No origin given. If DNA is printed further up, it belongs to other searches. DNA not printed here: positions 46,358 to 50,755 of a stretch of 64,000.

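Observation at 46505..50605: One 1366-aa polypeptide fuses a processive GT2 synthase, a multi-helix membrane region and two periplasmic glycoside-hydrolase-like domains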

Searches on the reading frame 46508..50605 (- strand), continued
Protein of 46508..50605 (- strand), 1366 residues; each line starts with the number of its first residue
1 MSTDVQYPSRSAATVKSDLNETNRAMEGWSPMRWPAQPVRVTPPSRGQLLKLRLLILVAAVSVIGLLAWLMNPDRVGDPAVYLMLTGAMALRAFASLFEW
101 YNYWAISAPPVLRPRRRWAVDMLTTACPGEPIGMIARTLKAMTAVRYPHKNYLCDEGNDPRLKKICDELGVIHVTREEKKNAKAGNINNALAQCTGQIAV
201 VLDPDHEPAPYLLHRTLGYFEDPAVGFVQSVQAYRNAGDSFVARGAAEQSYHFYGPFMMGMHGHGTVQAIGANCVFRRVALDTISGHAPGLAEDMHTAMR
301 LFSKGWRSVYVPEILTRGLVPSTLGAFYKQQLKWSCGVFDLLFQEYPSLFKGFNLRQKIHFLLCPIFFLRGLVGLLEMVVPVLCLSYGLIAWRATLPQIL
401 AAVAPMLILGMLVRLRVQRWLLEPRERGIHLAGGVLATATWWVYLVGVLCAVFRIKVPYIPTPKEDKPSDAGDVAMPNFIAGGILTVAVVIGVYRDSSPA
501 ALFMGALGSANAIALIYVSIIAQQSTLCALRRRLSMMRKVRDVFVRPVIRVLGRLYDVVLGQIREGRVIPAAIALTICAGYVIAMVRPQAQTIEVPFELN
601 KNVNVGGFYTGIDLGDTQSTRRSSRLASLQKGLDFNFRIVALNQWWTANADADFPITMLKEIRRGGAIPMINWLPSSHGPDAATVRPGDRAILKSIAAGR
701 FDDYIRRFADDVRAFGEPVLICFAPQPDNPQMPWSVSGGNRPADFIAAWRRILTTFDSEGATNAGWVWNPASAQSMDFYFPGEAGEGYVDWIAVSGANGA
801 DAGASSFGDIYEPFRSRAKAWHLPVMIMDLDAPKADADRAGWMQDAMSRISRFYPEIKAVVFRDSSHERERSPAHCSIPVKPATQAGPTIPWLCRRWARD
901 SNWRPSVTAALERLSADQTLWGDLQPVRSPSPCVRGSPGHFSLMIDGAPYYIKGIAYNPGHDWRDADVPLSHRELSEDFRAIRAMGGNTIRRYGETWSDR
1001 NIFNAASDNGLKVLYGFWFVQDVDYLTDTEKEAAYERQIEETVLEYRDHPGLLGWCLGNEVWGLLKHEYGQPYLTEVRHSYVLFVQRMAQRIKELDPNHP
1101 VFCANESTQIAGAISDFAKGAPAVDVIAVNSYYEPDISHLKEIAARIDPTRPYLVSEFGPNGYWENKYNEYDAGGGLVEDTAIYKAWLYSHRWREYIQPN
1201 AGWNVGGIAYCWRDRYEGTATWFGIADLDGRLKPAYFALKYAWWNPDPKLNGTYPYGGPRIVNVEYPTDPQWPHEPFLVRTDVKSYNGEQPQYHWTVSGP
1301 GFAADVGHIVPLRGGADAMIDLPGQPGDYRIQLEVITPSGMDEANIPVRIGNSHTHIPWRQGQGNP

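Call 80: search_protein_families(library=ncbifam, proteins=[L010:10846-13263:+, L009:10945-13428:+, L010:13468-14790:-, L007:12971-14137:+], max_evalue=0.001)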
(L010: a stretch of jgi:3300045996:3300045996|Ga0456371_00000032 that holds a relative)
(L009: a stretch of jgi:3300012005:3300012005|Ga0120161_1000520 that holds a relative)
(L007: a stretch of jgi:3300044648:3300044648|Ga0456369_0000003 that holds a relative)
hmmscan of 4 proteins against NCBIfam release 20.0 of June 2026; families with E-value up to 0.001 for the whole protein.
L010:10846-13263:+ (805 aa): 11 families
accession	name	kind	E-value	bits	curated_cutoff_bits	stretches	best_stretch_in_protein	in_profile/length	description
NF053595.1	LptchSynLtaSGpos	equivalog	9.9e-24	83.8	970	1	423-731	238-552/626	lipoteichoic acid synthase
NF010322.0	PRK13759.1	equivalog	5.4e-21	74.6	481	1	616-779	269-443/486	arylsulfatase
TIGR03417.1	chol_sulfatase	equivalog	9.7e-20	70.9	433.45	1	617-776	255-423/500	choline-sulfatase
NF045661.1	HdlasePehA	equivalog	7.9e-16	57.7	900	1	617-721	284-390/506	phosphoric/sulfuric ester hydrolase PehA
NF009027.0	PRK12363.1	equivalog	1.4e-10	40.5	572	1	499-652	238-392/703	phosphoglycerol transferase I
NF038282.1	LapC_YejM_PbgA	exception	2e-08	33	825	1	564-725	369-522/584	LPS biosynthesis-modulating metalloenzyme YejM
NF052527.1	Mn_arylsulf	exception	3.5e-07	29.5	850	1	615-774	265-433/479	manganese-dependent arylsulfatase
NF003000.0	PRK03776.1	equivalog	1.1e-05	23.7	574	1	503-652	246-395/763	phosphatidylglycerol--membrane-oligosaccharide glycerophosphotransferase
TIGR01307.1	pgm_bpd_ind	equivalog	0.00011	20.8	330.65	1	614-720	404-504/504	2,3-bisphosphoglycerate-independent phosphoglycerate mutase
NF028537.1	P_eth_NH2_trans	domain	0.00018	20.1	500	0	613-666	409-462/527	phosphoethanolamine--lipid A transferase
NF038075.1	fam_STM4013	hypoth_equivalog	0.00038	20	250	1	580-665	167-245/261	STM4013/SEN3800 family hydrolase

L009:10945-13428:+ (827 aa): 15 families
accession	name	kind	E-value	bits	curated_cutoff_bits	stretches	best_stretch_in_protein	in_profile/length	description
NF010322.0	PRK13759.1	equivalog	1.8e-24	86.1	481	1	627-790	266-440/486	arylsulfatase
NF053595.1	LptchSynLtaSGpos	equivalog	3.9e-22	78.5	970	1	422-765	224-570/626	lipoteichoic acid synthase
TIGR03417.1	chol_sulfatase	equivalog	1.9e-20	73.2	433.45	2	629-823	253-453/500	choline-sulfatase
NF045661.1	HdlasePehA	equivalog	2.4e-17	62.7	900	1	631-741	284-396/506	phosphoric/sulfuric ester hydrolase PehA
NF009027.0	PRK12363.1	equivalog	2e-13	49.9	572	1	516-738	241-460/703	phosphoglycerol transferase I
NF038282.1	LapC_YejM_PbgA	exception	3.6e-10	38.8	825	1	580-740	371-523/584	LPS biosynthesis-modulating metalloenzyme YejM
NF052527.1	Mn_arylsulf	exception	8.7e-10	38.1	850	1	622-792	258-437/479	manganese-dependent arylsulfatase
NF028537.1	P_eth_NH2_trans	domain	3.2e-07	29.2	500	1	318-680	112-462/527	phosphoethanolamine--lipid A transferase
NF003000.0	PRK03776.1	equivalog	7.2e-07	27.6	574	1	433-666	158-395/763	phosphatidylglycerol--membrane-oligosaccharide glycerophosphotransferase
TIGR01307.1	pgm_bpd_ind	equivalog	2.5e-06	26.3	330.65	1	632-734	408-504/504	2,3-bisphosphoglycerate-independent phosphoglycerate mutase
NF007933.0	PRK10649.1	subfamily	0.00015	20.4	404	0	622-669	420-465/577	phosphoethanolamine transferase CptA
NF038075.1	fam_STM4013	hypoth_equivalog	0.00029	20.4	250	1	593-679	166-245/261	STM4013/SEN3800 family hydrolase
NF012179.0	CptA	domain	0.00042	19.1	900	0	434-529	222-313/556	phosphoethanolamine transferase CptA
NF042991.1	alk_phos_PafA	equivalog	0.00093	17.7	650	0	657-732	474-548/554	alkaline phosphatase PafA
NF033862.2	polymyxin_MCR10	exception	0.00099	17.9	1250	1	623-691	408-479/539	MCR-10 family phosphoethanolamine--lipid A transferase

L010:13468-14790:- (440 aa): 4 families
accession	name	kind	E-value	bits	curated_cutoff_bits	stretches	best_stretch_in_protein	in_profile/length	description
NF041462.1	GalA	equivalog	5.5e-08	31.4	900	1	72-190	333-439/763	beta-galactosidase GalA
NF041463.1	GalB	equivalog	3.9e-07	28.3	900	1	72-212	395-531/869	beta-galactosidase GalB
NF007538.0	PRK10150.1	equivalog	2.8e-05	22.6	544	1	96-214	357-475/607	beta-glucuronidase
NF050095.1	BetGlucuronLacZ4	equivalog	0.00037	18.7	950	1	121-186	373-437/666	beta-glucuronidase LacZ4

L007:12971-14137:+ (388 aa): 0 families

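Call 81: search_solved_structures(query=L010:10846-13263:+, max_evalue=0.001)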
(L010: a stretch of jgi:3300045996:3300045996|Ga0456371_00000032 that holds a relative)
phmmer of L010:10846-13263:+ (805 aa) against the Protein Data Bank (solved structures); distinct sequences matched with E-value up to 0.001: 59.
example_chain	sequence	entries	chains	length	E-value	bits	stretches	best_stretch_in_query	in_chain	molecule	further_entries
3lxq_A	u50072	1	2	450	5.6e-18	67.6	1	409-764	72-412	Uncharacterized protein VP1736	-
2w8d_A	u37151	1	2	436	1.2e-17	66.5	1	423-731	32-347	PROCESSED GLYCEROL PHOSPHATE LIPOTEICHOIC ACID SYNTHASE 2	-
4uop_A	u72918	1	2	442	6.2e-15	57.5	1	413-726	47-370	LIPOTEICHOIC ACID PRIMASE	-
7lha_A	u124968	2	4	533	1.7e-14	56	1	614-723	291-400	Exo-L-galactose-6-sulfatase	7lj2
2qzu_A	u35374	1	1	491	1.9e-13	52.5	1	617-797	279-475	Putative sulfatase yidJ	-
6pt6_B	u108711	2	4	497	2.6e-13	52.1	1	616-789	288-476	exo-2S-iota carrageenan S1 sulfatase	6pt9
6ptk_A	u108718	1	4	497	2.6e-13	52.1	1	616-789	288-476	exo-2S-iota carrageenan S1 sulfatase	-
6pt4_B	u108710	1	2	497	2.6e-13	52.1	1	616-789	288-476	exo-2S-iota carrageenan S1 sulfatase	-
4uoo_A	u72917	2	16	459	6e-13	50.9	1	399-737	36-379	LIPOTEICHOIC ACID SYNTHASE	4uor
6hr5_A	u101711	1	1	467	2.3e-12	49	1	617-774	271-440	Alpha-L-rhamnosidase/sulfatase (GH78)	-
9s03_A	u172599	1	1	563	4.5e-12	48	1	615-788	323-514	Putative sulfatase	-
7p24_AAA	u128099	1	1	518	3.6e-11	45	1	614-783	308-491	Mucin-desulfating sulfatase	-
7oz8_AAA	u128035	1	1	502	1.2e-10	43.3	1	621-772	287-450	Choline-sulfatase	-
5g2t_A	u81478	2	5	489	1.8e-10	42.7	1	617-777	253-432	2-O GLYCOSAMINOGLYCAN SULFATASE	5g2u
3b5q_A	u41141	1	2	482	2.1e-10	42.5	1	617-777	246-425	Putative sulfatase yidJ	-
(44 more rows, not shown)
